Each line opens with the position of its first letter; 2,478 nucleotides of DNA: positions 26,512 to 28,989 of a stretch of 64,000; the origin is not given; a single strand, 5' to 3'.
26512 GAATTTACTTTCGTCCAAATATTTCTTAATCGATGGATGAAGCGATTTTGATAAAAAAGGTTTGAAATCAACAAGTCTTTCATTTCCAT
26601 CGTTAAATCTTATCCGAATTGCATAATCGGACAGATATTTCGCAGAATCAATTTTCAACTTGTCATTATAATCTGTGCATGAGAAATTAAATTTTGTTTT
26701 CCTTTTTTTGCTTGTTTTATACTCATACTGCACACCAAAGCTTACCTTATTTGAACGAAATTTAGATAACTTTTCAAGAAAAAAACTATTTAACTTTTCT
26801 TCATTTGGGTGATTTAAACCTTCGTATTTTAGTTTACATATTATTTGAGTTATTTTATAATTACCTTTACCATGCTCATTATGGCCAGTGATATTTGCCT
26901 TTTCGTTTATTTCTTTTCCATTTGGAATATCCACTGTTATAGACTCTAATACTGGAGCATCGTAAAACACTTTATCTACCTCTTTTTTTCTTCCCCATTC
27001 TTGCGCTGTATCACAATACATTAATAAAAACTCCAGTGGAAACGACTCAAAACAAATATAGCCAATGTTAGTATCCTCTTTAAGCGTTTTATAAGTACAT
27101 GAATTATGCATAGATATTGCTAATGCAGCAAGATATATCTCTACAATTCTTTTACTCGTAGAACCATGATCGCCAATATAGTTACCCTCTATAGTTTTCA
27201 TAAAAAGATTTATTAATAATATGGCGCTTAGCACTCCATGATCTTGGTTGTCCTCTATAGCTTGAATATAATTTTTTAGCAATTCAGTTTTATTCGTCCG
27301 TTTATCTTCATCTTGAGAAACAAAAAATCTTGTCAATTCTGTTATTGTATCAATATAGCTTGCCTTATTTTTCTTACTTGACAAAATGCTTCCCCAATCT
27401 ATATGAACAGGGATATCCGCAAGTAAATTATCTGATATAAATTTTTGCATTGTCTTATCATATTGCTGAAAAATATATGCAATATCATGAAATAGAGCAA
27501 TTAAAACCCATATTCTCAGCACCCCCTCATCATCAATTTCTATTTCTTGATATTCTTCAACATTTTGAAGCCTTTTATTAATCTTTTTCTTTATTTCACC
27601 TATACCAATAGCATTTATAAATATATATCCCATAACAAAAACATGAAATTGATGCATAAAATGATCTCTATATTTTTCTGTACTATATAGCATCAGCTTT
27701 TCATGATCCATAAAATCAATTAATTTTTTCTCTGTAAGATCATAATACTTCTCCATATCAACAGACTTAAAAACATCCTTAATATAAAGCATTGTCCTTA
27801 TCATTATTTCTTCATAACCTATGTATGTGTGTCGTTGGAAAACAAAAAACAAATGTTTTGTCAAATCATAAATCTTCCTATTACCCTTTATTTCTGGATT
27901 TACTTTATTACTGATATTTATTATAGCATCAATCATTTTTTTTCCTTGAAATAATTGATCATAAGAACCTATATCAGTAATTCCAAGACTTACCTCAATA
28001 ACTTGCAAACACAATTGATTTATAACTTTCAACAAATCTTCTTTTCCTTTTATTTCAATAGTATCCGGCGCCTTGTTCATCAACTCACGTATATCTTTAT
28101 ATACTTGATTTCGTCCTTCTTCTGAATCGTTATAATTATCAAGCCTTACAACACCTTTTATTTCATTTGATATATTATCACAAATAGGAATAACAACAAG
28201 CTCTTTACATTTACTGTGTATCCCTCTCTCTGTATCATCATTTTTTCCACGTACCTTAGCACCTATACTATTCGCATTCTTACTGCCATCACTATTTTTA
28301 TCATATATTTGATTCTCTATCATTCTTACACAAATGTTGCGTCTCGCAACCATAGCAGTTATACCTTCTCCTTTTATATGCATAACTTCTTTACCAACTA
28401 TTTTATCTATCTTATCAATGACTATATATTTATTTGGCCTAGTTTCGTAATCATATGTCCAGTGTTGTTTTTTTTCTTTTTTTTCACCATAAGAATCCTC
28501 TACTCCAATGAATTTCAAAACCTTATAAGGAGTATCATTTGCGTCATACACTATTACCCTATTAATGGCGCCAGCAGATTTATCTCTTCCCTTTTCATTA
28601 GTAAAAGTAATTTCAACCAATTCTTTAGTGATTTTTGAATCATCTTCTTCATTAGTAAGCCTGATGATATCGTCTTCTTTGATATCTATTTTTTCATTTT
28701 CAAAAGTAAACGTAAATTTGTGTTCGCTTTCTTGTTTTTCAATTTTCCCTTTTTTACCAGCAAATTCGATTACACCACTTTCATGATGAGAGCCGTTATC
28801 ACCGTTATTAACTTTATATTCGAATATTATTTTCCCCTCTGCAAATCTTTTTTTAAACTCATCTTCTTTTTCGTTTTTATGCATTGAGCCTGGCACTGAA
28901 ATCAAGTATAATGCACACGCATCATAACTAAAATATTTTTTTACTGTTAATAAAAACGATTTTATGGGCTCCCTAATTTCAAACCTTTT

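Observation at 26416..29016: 866-aa AT-rich single protein combining a split GAF-like sensor, an HD-superfamily-like core and a C-terminal DUF2442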

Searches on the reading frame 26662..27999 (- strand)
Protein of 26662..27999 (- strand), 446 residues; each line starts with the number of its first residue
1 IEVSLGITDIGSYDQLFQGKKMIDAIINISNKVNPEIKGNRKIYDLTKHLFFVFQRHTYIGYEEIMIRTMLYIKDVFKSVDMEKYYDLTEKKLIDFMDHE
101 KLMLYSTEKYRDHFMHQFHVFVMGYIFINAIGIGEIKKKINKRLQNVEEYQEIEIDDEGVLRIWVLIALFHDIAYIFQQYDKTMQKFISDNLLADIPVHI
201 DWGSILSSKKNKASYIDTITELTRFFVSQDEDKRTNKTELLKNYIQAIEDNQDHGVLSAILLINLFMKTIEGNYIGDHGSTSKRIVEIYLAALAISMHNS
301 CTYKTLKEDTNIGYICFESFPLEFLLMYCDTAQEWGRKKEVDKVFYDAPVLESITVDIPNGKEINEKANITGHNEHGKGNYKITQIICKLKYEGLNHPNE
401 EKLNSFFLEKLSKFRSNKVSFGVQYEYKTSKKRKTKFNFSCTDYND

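Call 30: search_solved_structures(query=A2, max_evalue=10, show_alignments=4)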
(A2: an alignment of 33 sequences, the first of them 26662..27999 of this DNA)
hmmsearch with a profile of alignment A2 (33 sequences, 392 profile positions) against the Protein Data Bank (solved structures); distinct sequences matched with E-value up to 10: 1.
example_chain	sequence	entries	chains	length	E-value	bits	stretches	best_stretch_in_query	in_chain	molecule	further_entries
1kkh_A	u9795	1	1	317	0.2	13.8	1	295-389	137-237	Mevalonate Kinase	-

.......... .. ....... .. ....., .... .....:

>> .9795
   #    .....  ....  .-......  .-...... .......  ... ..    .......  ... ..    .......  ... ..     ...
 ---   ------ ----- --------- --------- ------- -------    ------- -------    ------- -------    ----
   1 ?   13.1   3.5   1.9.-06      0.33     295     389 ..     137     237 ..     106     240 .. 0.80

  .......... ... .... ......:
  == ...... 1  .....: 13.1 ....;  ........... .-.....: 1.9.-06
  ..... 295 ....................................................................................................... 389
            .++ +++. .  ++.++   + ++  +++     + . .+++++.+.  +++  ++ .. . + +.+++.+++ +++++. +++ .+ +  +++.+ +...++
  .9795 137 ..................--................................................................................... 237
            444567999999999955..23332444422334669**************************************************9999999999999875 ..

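Call 46: predict_structure(alignment_id=A3)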
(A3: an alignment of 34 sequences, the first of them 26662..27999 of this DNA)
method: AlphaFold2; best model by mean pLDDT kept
length: 446 residues; sequences in the alignment: 34
mean_pLDDT: 87.5   pTM: 0.90
mean pLDDT of the five models: 87.5, 85.9, 85.1, 84.2, 83.7
residues with pLDDT >= 90: 261; 70-90: 149; 50-70: 13; < 50: 23
segments of 3 or more residues with pLDDT < 50: 361-379, 443-446
pLDDT, mean of each block of 10 residues (from residue 1): 70 89 94 93 97 86 93 97 94 88 77 94 97 96 94 96 98 89 85 87 85 86 94 90 94 95 92 82 96 96 88 91 97 86 84 87 41 41 87 89 89 92 92 88 47
secondary structure, 60 per line:
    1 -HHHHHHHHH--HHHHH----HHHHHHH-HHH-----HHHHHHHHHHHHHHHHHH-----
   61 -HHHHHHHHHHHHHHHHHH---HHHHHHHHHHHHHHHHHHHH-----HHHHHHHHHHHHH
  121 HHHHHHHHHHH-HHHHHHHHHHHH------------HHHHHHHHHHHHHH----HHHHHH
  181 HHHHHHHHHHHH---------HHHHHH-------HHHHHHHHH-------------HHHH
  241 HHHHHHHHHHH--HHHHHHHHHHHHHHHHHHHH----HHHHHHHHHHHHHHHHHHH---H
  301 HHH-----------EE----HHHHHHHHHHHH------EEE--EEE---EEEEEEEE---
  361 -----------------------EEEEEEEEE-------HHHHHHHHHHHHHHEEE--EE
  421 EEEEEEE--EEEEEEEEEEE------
elements in order: H2-10 H13-17 H22-28 H38-55 H62-79 H83-102 H108-131 H133-144 H157-170 H175-192 H202-207 H215-223 H237-251 H254-273 H278-296 H300-303 H321-332 E339-341 E344-346 E350-357 E384-392 H400-413 E414-416 E419-427 E430-440

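Call 48: fold_search(model_id=the predicted structure, library=pdb)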
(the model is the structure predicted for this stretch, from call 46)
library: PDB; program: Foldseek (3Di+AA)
matches with E <= 10: 112; with E <= 0.001: 0
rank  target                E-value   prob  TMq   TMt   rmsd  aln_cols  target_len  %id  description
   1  4q2c                  9.9e-01  0.08  0.10  0.06  19.1       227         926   11  Crystal structure of CRISPR-associated protein (released 2014-11-19)
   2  8j7y_A                9.9e-01  0.06  0.11  0.16  22.6       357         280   10  Cryo-EM structure of hZnT7DeltaHis-loop-Fab complex in zinc-bound state, determined in outward-facing conformation (released 2023-09-20)
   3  7w7r_C                1.3e+00  0.08  0.12  0.19  17.8       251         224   12  High resolution structure of a fish aquaporin reveals a novel extracellular fold. (released 2022-10-12)
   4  8j80_B                1.7e+00  0.05  0.11  0.16  22.8       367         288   10  Cryo-EM structure of hZnT7-Fab complex in zinc state 1, determined in heterogeneous conformations- one subunit in an i (released 2023-09-20)
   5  3j1z_P                1.8e+00  0.03  0.10  0.13  23.7       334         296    8  Inward-Facing Conformation of the Zinc Transporter YiiP revealed by Cryo-electron Microscopy (released 2012-10-10)
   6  8xma_A                1.8e+00  0.03  0.10  0.13  25.5       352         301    8  Cryo-EM structure of human ZnT1 WT, in the presence of zinc, determined in an outward-facing conformation (released 2024-10-30)
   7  8zsb_A                1.8e+00  0.02  0.09  0.13  25.3       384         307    9  Cryo-EM structure of human ZnT1, in the absence of zinc, determined in outward-facing conformation (released 2024-08-21)
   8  8zb0_A                2.1e+00  0.03  0.10  0.13  26.4       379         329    8  Cryo-EM structure of human ZnT1 (released 2025-03-12)
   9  8f6h_A                2.2e+00  0.03  0.10  0.15  24.2       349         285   10  Cryo-EM structure of a Zinc-loaded asymmetrical TMD D70A mutant of the YiiP-Fab complex (released 2023-02-08)
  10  9drl_B                2.3e+00  0.04  0.12  0.13  22.6       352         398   11  Cryo-EM structure of the T33-549 tetrahedral cage (released 2025-08-06)
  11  9b3v_A                2.3e+00  0.02  0.08  0.07  24.7       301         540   12  Rat TRPV2 WT in the presence of probenecid and 2-APB (released 2025-02-26)
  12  4r3z_B                2.4e+00  0.05  0.11  0.09  18.7       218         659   10  Crystal structure of human ArgRS-GlnRS-AIMP1 complex (released 2014-10-08)
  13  8j7x_A                2.5e+00  0.04  0.12  0.16  23.0       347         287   11  Cryo-EM structure of hZnT7DeltaHis-loop-Fab complex in zinc-unbound state, determined in outward-facing conformation (released 2023-09-20)
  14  3woi_A                2.5e+00  0.04  0.12  0.09  18.7       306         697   12  Crystal structure of the DAP BII (S657A) (released 2014-09-03)
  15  7t38_A                2.5e+00  0.02  0.07  0.06  22.2       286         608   13  Inactivated state of 2-APB and CBD-bound wildtype rat TRPV2 in nanodiscs (released 2022-05-04)
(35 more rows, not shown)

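Call 51: search_protein_families(library=pfam, alignment_id=A2, max_evalue=10)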
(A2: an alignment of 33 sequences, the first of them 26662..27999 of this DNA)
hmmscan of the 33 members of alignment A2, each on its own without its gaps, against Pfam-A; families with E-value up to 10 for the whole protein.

A. member 1, window:26662-27999:- (446 aa): 1 family
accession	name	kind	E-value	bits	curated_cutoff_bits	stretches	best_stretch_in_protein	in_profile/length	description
PF01966.28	HD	-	0.14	12.9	22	1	158-223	21-86/116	HD domain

B. families by the number of members that match (of 33 scanned): 25 families
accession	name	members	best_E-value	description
PF01966.28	HD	3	0.023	HD domain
PF01590.32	GAF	2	4.4e-07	GAF domain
PF18929.5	DUF5678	2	4.5e-05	Family of unknown function (DUF5678)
PF13185.12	GAF_2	2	7.3e-05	GAF domain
PF13492.12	GAF_3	2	0.00014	GAF domain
PF21370.4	PAS_GdpP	1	0.012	Cyclic-di-AMP phosphodiesterase GdpP-like, PAS domain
PF16084.10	LydB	1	0.013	LydA-holin antagonist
PF13258.11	DUF4049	1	0.021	Domain of unknown function (DUF4049)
PF04757.19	Pex2_Pex12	1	0.028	Pex2 / Pex12 amino terminal region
PF22480.1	DUF6984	1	0.032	Domain of unknown function (DUF6984)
PF13175.12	AAA_15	1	0.035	AAA ATPase domain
PF24741.1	AlkZ-rel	1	0.042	AlkZ related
PF01564.23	Spermine_synth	1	0.055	Spermine/spermidine synthase domain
PF14606.12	Lipase_GDSL_3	1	0.057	GDSL-like Lipase/Acylhydrolase family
PF24936.1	DUF7753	1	0.06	Domain of unknown function (DUF7753)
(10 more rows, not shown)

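Call 57: find_homologous_proteins(query=A2, max_evalue=0.001)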
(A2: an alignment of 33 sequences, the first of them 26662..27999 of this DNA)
Query A2 (33 sequences) (446 aa, profile of the alignment): 62 proteins with E <= 0.001 among 6818 candidates.
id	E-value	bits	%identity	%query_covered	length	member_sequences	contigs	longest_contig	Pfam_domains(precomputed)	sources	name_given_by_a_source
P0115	1.7e-97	345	29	72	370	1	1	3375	-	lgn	-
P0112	4.7e-90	321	31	59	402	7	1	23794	-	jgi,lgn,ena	-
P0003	6.8e-82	294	92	100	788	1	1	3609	-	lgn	-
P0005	3.5e-79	285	83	99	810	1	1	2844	-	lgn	-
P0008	1.3e-76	276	71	99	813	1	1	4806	-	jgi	jgi:hypothetical protein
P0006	4.8e-76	274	72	99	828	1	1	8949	-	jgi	jgi:hypothetical protein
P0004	6.8e-76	274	73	99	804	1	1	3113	-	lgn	-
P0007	1.7e-75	273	70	99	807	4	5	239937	-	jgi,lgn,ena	-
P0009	3.1e-74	268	56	99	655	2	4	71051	-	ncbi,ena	-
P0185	7.1e-73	264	42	73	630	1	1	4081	-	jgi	jgi:hypothetical protein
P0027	1.2e-72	263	36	93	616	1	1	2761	PF13185.13,PF01590.33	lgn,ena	-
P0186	2.9e-72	262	42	81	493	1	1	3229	-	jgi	-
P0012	6.5e-72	261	48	98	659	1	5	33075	-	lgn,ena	-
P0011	2.7e-71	259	49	96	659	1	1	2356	-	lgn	-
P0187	4.8e-71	258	41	76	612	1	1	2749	-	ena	-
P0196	4.0e-64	235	34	93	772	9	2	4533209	-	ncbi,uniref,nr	ncbi:hypothetical protein A9239_12555 [Methanosarcina sp. A14]|uniref:GAF domain-containing protein 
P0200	1.1e-7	49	29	51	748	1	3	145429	-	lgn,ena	-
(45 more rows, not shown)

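Call 75: find_encoding_contigs(protein=P0196, flank=8000, max_places=1)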
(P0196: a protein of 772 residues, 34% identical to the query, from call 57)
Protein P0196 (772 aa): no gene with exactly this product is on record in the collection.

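Call 76: find_encoding_contigs(protein=P0200, flank=8000, max_places=1)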
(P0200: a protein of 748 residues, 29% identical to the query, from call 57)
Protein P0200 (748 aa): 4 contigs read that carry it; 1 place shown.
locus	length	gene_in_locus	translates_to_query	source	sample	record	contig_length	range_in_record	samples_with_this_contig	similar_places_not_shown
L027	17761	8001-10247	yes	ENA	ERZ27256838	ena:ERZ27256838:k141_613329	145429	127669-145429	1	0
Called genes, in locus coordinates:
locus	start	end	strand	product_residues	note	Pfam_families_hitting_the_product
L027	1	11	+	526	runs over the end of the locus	PF00534:Glycos_transf_1, PF13692:Glyco_trans_1_4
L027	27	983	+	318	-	-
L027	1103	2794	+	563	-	PF13524:Glyco_trans_1_2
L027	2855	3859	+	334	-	PF05704:Caps_synth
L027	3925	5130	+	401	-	PF01370:Epimerase (faint), PF02719:Polysacc_synt_2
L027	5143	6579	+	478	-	PF04991:LicD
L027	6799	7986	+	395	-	PF01656:CbiA (faint), PF10609:ParA (faint), PF13614:AAA_31 (faint)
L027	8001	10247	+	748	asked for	-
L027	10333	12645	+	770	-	-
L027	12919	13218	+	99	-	PF14516:AAA_35 (weak)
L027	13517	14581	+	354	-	-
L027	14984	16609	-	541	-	PF13007:LZ_Tnp_IS66 (faint), PF03050:DDE_Tnp_IS66, PF13817:DDE_Tnp_IS66_C (weak)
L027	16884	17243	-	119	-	PF05717:TnpB_IS66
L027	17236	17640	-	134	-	-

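Call 113: find_related_loci(query=A2, collection=viral_contigs, flank=8000)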
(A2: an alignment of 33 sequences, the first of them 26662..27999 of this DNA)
Query A2 (446 aa) in viral_contigs; peptide patterns used: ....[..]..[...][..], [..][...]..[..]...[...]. (x = any residue, [..] = any of these).
73 stretches matched a pattern; 1 encode a relative of the query (tblastn E <= 1e-3); 1 distinct loci.
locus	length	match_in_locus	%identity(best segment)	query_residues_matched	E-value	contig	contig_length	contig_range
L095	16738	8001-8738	32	92-344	5e-26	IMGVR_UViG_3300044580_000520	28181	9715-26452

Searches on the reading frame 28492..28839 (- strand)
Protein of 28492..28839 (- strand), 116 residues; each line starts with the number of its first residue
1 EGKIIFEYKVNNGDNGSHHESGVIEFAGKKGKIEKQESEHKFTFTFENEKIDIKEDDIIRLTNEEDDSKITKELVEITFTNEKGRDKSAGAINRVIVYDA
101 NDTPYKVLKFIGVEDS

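Call 103: search_solved_structures(query=window:28492-28839:-, max_evalue=10)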
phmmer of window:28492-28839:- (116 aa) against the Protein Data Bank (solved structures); distinct sequences matched with E-value up to 10: 1.
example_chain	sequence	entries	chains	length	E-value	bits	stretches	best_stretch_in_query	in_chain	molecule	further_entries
7a76_A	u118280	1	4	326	0.25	15.1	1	34-78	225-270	THIOREDOXIN REDUCTASE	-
